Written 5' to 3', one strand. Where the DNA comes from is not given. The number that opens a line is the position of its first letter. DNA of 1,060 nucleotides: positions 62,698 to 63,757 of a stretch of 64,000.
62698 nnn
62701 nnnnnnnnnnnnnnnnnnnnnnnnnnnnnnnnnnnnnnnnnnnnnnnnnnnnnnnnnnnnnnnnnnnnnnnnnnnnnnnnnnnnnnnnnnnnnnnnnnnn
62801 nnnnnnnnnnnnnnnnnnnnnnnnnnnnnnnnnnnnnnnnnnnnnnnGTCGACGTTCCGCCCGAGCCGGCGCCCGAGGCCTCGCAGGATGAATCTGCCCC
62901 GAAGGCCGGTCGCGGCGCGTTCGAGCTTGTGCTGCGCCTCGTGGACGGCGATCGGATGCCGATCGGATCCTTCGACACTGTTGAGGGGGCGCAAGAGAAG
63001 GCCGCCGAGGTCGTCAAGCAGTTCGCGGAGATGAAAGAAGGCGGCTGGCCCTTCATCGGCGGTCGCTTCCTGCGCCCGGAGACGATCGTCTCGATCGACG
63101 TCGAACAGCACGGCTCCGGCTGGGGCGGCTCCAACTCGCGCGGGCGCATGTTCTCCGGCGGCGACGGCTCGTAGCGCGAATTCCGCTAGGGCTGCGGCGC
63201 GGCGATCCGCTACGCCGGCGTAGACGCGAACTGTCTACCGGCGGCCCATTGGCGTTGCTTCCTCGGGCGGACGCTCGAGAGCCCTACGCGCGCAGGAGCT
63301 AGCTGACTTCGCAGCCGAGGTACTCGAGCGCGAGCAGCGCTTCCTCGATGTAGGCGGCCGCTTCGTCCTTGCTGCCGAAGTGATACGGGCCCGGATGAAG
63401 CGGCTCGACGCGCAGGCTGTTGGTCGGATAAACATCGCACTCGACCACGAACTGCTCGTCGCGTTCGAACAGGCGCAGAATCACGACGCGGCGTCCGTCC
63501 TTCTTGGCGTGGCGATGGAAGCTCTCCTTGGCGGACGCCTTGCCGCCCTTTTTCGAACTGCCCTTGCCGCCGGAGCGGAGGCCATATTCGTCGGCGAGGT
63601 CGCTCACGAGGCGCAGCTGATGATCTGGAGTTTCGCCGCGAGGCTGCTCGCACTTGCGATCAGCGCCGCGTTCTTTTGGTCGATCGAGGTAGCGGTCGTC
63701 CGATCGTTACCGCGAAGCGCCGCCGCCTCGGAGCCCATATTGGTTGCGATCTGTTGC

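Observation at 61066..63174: Orphan MshEN-type c-di-GMP-receptor-like protein downstream of pilB, fused to an acidic disordered region of about 400 aa and a novel C-terminal domain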

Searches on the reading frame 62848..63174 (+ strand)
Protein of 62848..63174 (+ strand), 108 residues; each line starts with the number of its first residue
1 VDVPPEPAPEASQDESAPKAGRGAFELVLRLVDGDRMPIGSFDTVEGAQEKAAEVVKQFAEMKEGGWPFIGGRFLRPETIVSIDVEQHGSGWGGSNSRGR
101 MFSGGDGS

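Call 14: search_protein_families(library=ncbifam, proteins=[window:62848-63174:+], max_evalue=10)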
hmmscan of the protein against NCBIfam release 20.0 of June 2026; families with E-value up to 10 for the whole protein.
window:62848-63174:+ (108 aa): 0 families

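Call 30: search_solved_structures(query=A1, max_evalue=10, show_alignments=1)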
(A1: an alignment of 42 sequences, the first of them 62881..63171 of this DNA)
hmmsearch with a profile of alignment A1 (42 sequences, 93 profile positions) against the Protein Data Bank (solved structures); distinct sequences matched with E-value up to 10: 3.
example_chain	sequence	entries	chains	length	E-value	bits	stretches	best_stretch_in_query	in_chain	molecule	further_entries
4eo0_A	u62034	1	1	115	0.05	16.6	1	29-67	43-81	Attachment protein G3P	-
5vjs_A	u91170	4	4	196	0.081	15.9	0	5-53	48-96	Reaction Center Maquette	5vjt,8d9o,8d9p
5vju_A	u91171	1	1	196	0.11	15.5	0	5-53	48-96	Reaction Center Maquette Leu71His variant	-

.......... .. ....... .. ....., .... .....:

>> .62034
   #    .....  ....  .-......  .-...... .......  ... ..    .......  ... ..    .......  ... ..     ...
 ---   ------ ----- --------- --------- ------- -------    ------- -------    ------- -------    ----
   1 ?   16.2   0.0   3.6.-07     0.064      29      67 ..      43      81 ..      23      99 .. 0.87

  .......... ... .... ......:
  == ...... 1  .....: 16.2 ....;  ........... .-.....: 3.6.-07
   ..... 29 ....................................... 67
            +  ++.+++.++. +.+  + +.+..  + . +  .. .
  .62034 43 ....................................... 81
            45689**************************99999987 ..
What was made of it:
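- Tried and rejected: PDB profile search: best E 0.05, not credible (call 30).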

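Call 34: find_related_loci(query=A1, collection=genome_contigs, flank=6000)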
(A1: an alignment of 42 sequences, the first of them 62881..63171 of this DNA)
Query A1 (97 aa) in genome_contigs; peptide patterns used: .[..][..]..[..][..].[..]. (x = any residue, [..] = any of these).
65 stretches matched a pattern; 56 encode a relative of the query (tblastn E <= 1e-3); 56 distinct loci.
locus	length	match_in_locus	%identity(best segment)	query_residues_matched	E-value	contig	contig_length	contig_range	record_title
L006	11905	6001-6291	96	1-97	1e-61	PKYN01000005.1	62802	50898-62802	MAG: Actinomycetota bacterium isolate palsa_644 73.20120500_P19.14_contig_1601, whole genome shotgun sequence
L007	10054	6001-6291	80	1-97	3e-51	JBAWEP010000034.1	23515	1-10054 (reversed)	MAG: Gaiellaceae bacterium isolate MFD02204_ilm_asm_bin22 k127_286189, whole genome shotgun sequence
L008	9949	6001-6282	83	2-95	6e-50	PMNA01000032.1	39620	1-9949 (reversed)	MAG: Actinomycetota bacterium isolate fen_453 73.20100900_E3D.15_contig_3380, whole genome shotgun sequence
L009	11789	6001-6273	80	5-93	1e-45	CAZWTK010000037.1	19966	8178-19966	MAG TPA_asm: uncultured Gaiellales bacterium isolate binchicken_co94_336 genome assembly, contig: NODE_3708_length_19966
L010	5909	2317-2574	81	9-93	2e-43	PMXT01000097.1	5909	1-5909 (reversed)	MAG: Actinomycetota bacterium isolate fen_544 73.20110800_E1D.61_contig_18966, whole genome shotgun sequence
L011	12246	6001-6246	82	12-92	1e-41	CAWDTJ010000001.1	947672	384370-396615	MAG: uncultured Actinomycetes bacterium isolate MFD04492.bin.2.164 genome assembly, contig: contig_20819, whole genome s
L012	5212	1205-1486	78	4-97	2e-40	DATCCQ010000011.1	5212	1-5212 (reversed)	MAG TPA_asm: Gaiellaceae bacterium isolate SMAG_U7703 k141_226841, whole genome shotgun sequence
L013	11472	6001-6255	68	9-93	5e-39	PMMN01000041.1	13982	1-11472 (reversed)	MAG: Actinomycetota bacterium isolate fen_451 73.20100900_E1D.68_contig_29, whole genome shotgun sequence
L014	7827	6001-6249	67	11-93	1e-37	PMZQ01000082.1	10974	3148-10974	MAG: Actinomycetota bacterium isolate fen_549 73.20110800_E3D.70_contig_4483, whole genome shotgun sequence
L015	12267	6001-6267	62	5-93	9e-36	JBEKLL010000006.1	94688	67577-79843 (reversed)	MAG: Gaiellaceae bacterium isolate SPRUCE 36 SPRUCE_36_6, whole genome shotgun sequence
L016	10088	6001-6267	61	9-97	1e-35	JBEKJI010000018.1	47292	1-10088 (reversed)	MAG: Gaiellaceae bacterium isolate SPRUCE 31 SPRUCE_31_18, whole genome shotgun sequence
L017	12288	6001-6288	68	2-97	7e-34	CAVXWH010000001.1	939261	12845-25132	MAG: uncultured Actinomycetes bacterium isolate MFD04492.bin.1.27 genome assembly, contig: contig_20820, whole genome sh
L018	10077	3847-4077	53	13-88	4e-20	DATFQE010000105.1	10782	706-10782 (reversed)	MAG TPA_asm: Gaiellaceae bacterium isolate SMAG_U9321 k141_2022956, whole genome shotgun sequence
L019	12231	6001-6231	49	13-88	5e-19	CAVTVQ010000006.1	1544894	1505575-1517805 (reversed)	MAG: uncultured Actinomycetes bacterium isolate MFD09267.bin.2.334 genome assembly, contig: contig_28229, whole genome s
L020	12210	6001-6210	51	16-87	4e-18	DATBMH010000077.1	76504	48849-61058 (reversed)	MAG TPA_asm: Gaiellaceae bacterium isolate SMAG_U3993 k141_2639877, whole genome shotgun sequence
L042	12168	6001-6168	49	19-75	8e-12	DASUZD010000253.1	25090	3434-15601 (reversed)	MAG TPA_asm: Gaiellaceae bacterium isolate SMAG_U1913 k141_107988, whole genome shotgun sequence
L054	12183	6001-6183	39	14-74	4e-9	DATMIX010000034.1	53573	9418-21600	MAG TPA_asm: Gaiellaceae bacterium isolate SMAG_U13553 k141_905125, whole genome shotgun sequence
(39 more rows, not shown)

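Call 37: predict_structure(alignment_id=A1)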
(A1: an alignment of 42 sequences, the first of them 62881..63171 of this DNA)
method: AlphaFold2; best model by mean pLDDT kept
length: 97 residues; sequences in the alignment: 42
mean_pLDDT: 74.1   pTM: 0.54
mean pLDDT of the five models: 74.1, 73.6, 72.3, 71.3, 71.2
residues with pLDDT >= 90: 9; 70-90: 55; 50-70: 21; < 50: 12
segments of 3 or more residues with pLDDT < 50: 1-9
pLDDT, mean of each block of 10 residues (from residue 1): 44 84 88 89 85 76 83 77 51 58
secondary structure, 60 per line:
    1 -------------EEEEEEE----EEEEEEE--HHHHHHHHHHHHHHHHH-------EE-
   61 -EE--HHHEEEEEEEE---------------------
elements in order: E14-20 E25-31 H34-50 E69-76

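Call 38: search_protein_representatives(alignment_id=A1)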
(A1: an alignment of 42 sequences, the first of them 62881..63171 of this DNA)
Query: 42 sequences, 93 profile positions. Proteins with E-value up to 0.001 (for the whole library): 542; up to 1e-10: 350; up to 1e-30: 5. The best 150 are listed.
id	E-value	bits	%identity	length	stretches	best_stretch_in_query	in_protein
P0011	1.7e-33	130.3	-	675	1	3-91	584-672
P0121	2.1e-33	130.0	-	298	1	4-91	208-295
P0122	9.6e-33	127.9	-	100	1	4-92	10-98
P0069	9.6e-32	124.7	-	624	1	4-91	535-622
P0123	8.7e-31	121.6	-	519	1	4-89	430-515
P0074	1.0e-29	118.2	-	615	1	5-92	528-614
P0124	1.4e-29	117.7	-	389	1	5-91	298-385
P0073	2.2e-29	117.1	-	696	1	4-91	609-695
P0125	3.3e-29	116.5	-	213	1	6-90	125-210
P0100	6.3e-29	115.6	-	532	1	3-90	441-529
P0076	4.0e-28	113.1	-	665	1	7-89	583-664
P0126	8.7e-28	112.0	-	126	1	4-92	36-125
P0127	5.1e-27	109.5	-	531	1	6-91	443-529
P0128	7.2e-27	109.0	-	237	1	5-92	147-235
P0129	1.8e-26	107.8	-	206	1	8-91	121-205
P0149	7.5e-23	96.2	-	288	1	9-83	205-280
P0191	2.9e-18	81.5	-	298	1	6-75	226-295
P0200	5.7e-18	80.5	-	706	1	5-82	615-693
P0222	3.1e-17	78.1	-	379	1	6-74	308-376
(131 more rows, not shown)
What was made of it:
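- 62914..63159 (+): C-terminal domain (residues 617-698), beta-beta-alpha-beta core with an invariant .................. signature. 542 cluster representatives, always C-terminal (call 38).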

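Call 41: fold_search(model_id=the predicted structure, library=pdb)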
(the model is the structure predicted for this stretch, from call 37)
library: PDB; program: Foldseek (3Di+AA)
matches with E <= 10: 296; with E <= 0.001: 0
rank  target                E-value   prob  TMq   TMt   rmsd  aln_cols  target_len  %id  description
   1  3jb9_E                3.3e-01  0.30  0.31  0.31  14.6        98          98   19  Cryo-EM structure of the yeast spliceosome at 3.6 angstrom resolution (released 2015-09-23)
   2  4iaj_B                3.3e-01  0.10  0.19  0.22  11.9        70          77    7  Crystal structure of a conserved domain protein (SP_1775) from Streptococcus pneumoniae TIGR4 at 1.91 A resolution (released 2013-02-06)
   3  9n8a_A1               3.5e-01  0.13  0.24  0.10  10.4        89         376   12  In situ structure of the sheathed FlaD flagellar filament in Vibrio cholerae (released 2025-09-24)
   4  9fmd_b                6.2e-01  0.21  0.29  0.32  13.4       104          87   16  Integrative model of the human post-catalytic spliceosome (P-complex) (released 2024-07-10)
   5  6tfl_A                6.6e-01  0.44  0.27  0.41   4.6        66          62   17  Lsm protein (SmAP) from Halobacterium salinarum (released 2020-11-25)
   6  3fif_E                7.5e-01  0.47  0.35  0.59   7.3        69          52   10  Crystal structure of the ygdR protein from E.coli. Northeast Structural Genomics target ER382A. (released 2009-01-06)
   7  9e6q_AR               8.0e-01  0.18  0.26  0.31   7.2        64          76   14  Cryo-EM structure of the Pyrobaculum calidifontis 50S ribosomal subunit in complex with Dri (released 2024-11-20)
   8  3rer_C                9.1e-01  0.35  0.33  0.48   9.1        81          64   10  Crystal structure of E. coli Hfq in complex with AU6A RNA and ADP (released 2011-10-19)
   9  3l2z_A                9.1e-01  0.09  0.20  0.11   6.9        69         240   14  Crystal structure of hydrated Biotin Protein Ligase from M. tuberculosis (released 2010-03-09)
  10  1ktk_A                1.0e+00  0.30  0.31  0.15   7.2        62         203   14  Complex of Streptococcal pyrogenic enterotoxin C (SpeC) with a human T cell receptor beta chain (Vbeta2.1) (released 2002-06-07)
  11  9dtr_b                1.0e+00  0.14  0.29  0.31  13.8        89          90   15  Structure of the yeast post-catalytic P complex spliceosome at 2.3 Angstrom resolution (released 2024-12-25)
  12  3sb2_D                1.1e+00  0.51  0.34  0.47   4.7        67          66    7  Crystal Structure of the RNA chaperone Hfq from Herbaspirillum seropedicae SMR1 (released 2012-01-04)
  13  2rdh_D                1.1e+00  0.35  0.31  0.17   8.5        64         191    9  Crystal structure of Staphylococcal Superantigen-Like protein 11 (released 2007-12-18)
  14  4jri_B                1.2e+00  0.47  0.34  0.49   4.6        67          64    7  Crystal Structure of Escherichia coli Hfq Proximal Edge Mutant (released 2013-12-11)
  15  4noy_C                1.2e+00  0.33  0.30  0.39   5.4        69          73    7  Crystal structure of Listeria monocytogenes Hfq F43W (released 2014-09-10)
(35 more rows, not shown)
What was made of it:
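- Tried and rejected: Foldseek against PDB: best E 0.33 (call 41).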

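Call 66: search_protein_families(library=pfam, alignment_id=A1, max_evalue=1)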
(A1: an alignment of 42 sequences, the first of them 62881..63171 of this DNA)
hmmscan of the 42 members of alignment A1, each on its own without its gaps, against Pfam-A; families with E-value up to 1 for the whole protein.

A. member 1, window:62881-63171:+ (97 aa): 0 families

B. families by the number of members that match (of 42 scanned): 13 families
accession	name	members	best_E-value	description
PF20260.4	PUA_4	4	0.037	RNA methyltransferase PUA domain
PF24732.2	ParE_like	2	0.19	ParE-like toxin domain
PF22783.1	BapA_N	1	0.0083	BapA, prefix-like domain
PF05036.18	SPOR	1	0.042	SPOR domain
PF13953.12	PapC_C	1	0.045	PapC C-terminal domain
PF00035.32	dsrm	1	0.066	Double-stranded RNA binding motif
PF05212.18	DUF707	1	0.083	Protein of unknown function (DUF707)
PF19150.5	DUF5832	1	0.13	Family of unknown function (DUF5832)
PF10346.14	Con-6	1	0.13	Conidiation protein 6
PF13356.12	Arm-DNA-bind_3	1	0.17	Arm DNA-binding domain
PF20484.3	DUF6723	1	0.21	Family of unknown function (DUF6723)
PF20769.2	YPEB_N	1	0.27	YpeB N-terminal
PF16250.10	DUF4907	1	0.27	Domain of unknown function (DUF4907)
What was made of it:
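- Tried and rejected: Lenient Pfam scan over 42 members: no consistent family (call 66).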

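Call 69: fold_search(model_id=the predicted structure, library=viral)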
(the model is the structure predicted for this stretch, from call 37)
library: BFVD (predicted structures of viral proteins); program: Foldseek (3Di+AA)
matches with E <= 10: 1078; with E <= 0.001: 0
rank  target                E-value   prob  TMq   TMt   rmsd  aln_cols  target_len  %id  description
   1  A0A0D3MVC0            1.1e-02  0.98  0.38  0.47   8.6        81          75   11  Uncharacterized protein [Staphylococcus phage vB_SepM_ phiIPLA-C1C]
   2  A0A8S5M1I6            1.1e-02  0.93  0.33  0.37   5.9        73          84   18  Uncharacterized protein [Siphoviridae sp. ctLAw30]
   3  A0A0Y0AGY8            1.2e-02  1.00  0.41  0.55   3.4        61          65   18  Uncharacterized protein [Bacillus phage Eldridge]
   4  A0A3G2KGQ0            1.3e-02  0.99  0.44  0.35   7.3        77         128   10  Uncharacterized protein [Arthrobacter phage Judy]
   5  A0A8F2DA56            1.4e-02  0.99  0.46  0.43   5.6        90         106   14  Uncharacterized protein [Gordonia phage VanLee]
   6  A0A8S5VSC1            1.5e-02  0.99  0.44  0.53   5.5        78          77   10  (no name in the UniProt tables at hand)
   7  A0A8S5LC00            1.7e-02  0.99  0.42  0.52   4.2        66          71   12  Uncharacterized protein [Siphoviridae sp. ctpGU1]
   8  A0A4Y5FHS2            1.7e-02  0.96  0.35  0.26   4.4        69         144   14  Uncharacterized protein [Lactobacillus phage 3-521]
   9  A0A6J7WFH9            1.8e-02  1.00  0.50  0.52  10.8        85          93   20  Uncharacterized protein [uncultured Caudovirales phage]
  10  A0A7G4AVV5            1.9e-02  0.98  0.40  0.47   5.4        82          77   12  Uncharacterized protein [Streptomyces phage Coruscant]
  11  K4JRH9                2.3e-02  0.98  0.45  0.25  14.9       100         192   15  Uncharacterized protein [Caulobacter phage phiCbK]
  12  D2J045                2.5e-02  0.98  0.45  0.46  11.8        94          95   13  (no name in the UniProt tables at hand)
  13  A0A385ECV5            2.5e-02  0.98  0.46  0.38  10.4        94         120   15  Uncharacterized protein [Caulobacter phage CcrPW]
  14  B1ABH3                2.5e-02  0.96  0.36  0.45   5.5        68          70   19  (no name in the UniProt tables at hand)
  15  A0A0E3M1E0            2.8e-02  1.00  0.43  0.65   3.0        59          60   12  Uncharacterized protein [Bacillus phage Stahl]
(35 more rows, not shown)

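Call 84: search_protein_families(library=pfam, proteins=[P0123, P0200, P0191, P0222, P0149, L042:5482-6183:+, L054:5500-6198:+, L042:6180-7205:-], max_evalue=0.001)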
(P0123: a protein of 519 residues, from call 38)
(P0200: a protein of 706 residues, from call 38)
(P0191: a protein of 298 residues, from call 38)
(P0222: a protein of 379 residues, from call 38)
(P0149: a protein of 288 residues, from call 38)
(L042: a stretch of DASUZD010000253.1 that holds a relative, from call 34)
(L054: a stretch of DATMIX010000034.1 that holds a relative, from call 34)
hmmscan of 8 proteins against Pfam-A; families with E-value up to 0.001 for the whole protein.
P0123 (519 aa): 1 family
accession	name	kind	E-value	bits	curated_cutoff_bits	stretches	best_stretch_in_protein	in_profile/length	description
PF00318.25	Ribosomal_S2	-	3.9e-90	301.3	26.1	1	9-224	1-216/216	Ribosomal protein S2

P0200 (706 aa): 2 families
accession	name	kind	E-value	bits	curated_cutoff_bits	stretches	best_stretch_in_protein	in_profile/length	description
PF17248.7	DUF5317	-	5.4e-27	95.1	25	1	27-167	2-151/151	Family of unknown function (DUF5317)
PF07690.21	MFS_1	-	1.6e-20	73.8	33.4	1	197-530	2-340/347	Major Facilitator Superfamily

P0191 (298 aa): 1 family
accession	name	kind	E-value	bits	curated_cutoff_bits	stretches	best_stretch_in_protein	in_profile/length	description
PF01032.23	FecCD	-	8.1e-24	84.6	26.5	1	24-152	4-136/311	FecCD transport family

P0222 (379 aa): 0 families

P0149 (288 aa): 0 families

L042:5482-6183:+ (233 aa): 0 families

L054:5500-6198:+ (232 aa): 0 families

L042:6180-7205:- (341 aa): 5 families
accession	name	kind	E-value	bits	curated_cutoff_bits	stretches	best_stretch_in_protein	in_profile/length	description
PF17866.7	AAA_lid_6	-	1.3e-17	64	24.3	1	252-316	1-60/60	AAA lid domain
PF00004.35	AAA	-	1.4e-16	61.6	21.2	1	97-228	2-130/131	ATPase family associated with various cellular activities (AAA)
PF13401.12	AAA_22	-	2e-07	31.8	27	0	93-117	5-29/130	AAA domain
PF05496.18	RuvB_N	-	0.00018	21.8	27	1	56-197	6-116/159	Holliday junction DNA helicase RuvB P-loop domain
PF01078.27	Mg_chelatase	-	0.0003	20.7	20.3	0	91-117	20-46/207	Magnesium chelatase, subunit ChlI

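Call 87: find_encoding_contigs(protein=P0123, flank=4000, max_places=3)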
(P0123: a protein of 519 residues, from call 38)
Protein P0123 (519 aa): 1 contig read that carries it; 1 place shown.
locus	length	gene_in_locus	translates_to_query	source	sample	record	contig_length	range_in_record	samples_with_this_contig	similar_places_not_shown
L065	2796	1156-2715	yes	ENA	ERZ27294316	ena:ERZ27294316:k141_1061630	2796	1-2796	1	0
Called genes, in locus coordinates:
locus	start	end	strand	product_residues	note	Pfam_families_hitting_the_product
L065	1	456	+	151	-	?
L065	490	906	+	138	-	PF02021:UPF0102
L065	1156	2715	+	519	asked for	PF00318:Ribosomal_S2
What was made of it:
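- Tried and rejected: The ribosomal protein S2-C-domain fusion (P0123) rests on a single 2.8-kb metagenome contig (call 87).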

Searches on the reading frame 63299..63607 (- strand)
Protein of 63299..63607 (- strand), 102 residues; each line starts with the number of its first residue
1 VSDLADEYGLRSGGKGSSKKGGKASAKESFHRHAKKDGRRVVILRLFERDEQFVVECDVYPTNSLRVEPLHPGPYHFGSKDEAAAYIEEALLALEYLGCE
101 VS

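Call 3: search_protein_families(library=pfam, proteins=[window:63299-63607:-], max_evalue=0.1)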
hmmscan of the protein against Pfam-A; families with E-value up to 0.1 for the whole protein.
window:63299-63607:- (102 aa): 0 families
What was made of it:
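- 63299..63607 (-): orf102, conserved convergent neighbour of unknown function. No Pfam hit (call 3).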
